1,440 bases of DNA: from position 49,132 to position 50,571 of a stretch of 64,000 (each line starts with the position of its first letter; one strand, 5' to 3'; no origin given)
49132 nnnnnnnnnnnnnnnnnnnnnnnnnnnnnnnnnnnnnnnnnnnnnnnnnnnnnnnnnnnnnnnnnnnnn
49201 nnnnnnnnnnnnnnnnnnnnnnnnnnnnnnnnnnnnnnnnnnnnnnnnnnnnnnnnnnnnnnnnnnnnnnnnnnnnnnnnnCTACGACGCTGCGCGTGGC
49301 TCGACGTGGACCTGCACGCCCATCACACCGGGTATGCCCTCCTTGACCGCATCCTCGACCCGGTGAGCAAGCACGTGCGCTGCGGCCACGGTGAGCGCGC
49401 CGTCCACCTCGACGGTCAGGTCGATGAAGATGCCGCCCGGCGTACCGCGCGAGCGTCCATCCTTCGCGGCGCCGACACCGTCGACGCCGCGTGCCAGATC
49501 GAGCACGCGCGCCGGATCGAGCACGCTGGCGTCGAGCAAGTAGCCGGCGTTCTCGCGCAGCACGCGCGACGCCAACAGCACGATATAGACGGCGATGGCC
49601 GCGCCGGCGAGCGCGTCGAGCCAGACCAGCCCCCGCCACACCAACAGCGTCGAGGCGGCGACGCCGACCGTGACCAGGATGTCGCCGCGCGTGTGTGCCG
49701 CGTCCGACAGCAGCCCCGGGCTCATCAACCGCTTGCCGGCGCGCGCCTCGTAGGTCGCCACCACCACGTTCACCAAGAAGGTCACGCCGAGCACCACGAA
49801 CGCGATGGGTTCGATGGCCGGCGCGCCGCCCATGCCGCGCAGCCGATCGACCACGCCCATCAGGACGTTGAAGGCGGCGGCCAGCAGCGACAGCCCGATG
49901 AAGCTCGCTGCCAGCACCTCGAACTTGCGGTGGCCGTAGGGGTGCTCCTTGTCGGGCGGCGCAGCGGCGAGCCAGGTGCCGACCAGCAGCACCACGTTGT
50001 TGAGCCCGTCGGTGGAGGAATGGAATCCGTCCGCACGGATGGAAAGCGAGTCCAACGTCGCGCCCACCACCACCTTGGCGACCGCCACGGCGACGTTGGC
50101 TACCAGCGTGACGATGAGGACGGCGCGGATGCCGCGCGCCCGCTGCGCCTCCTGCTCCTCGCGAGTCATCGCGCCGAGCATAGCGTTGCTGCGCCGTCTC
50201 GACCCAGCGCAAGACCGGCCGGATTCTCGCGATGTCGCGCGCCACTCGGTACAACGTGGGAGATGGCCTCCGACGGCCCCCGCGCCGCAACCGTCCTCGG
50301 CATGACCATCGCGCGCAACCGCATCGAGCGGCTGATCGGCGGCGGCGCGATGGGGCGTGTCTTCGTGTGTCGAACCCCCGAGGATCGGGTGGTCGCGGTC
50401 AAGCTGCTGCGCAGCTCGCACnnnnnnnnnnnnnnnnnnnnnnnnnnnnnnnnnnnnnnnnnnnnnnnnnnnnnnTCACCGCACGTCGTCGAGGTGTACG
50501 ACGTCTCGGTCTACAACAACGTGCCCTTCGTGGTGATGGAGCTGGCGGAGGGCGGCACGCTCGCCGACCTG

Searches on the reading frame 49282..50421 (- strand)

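Call 47: search_protein_families(library=pfam, proteins=[window:49282-50421:-], max_evalue=0.0001)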
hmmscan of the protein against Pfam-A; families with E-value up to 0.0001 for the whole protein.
window:49282-50421:- (379 aa): 2 families
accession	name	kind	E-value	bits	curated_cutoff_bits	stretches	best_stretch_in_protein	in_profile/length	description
PF01545.26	Cation_efflux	-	7.6e-42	143.8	26.6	1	102-296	1-198/198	Cation efflux family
PF16916.11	ZT_dimer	-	3.9e-13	49.7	26.7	1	304-375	7-77/78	Dimerisation domain of Zinc Transporter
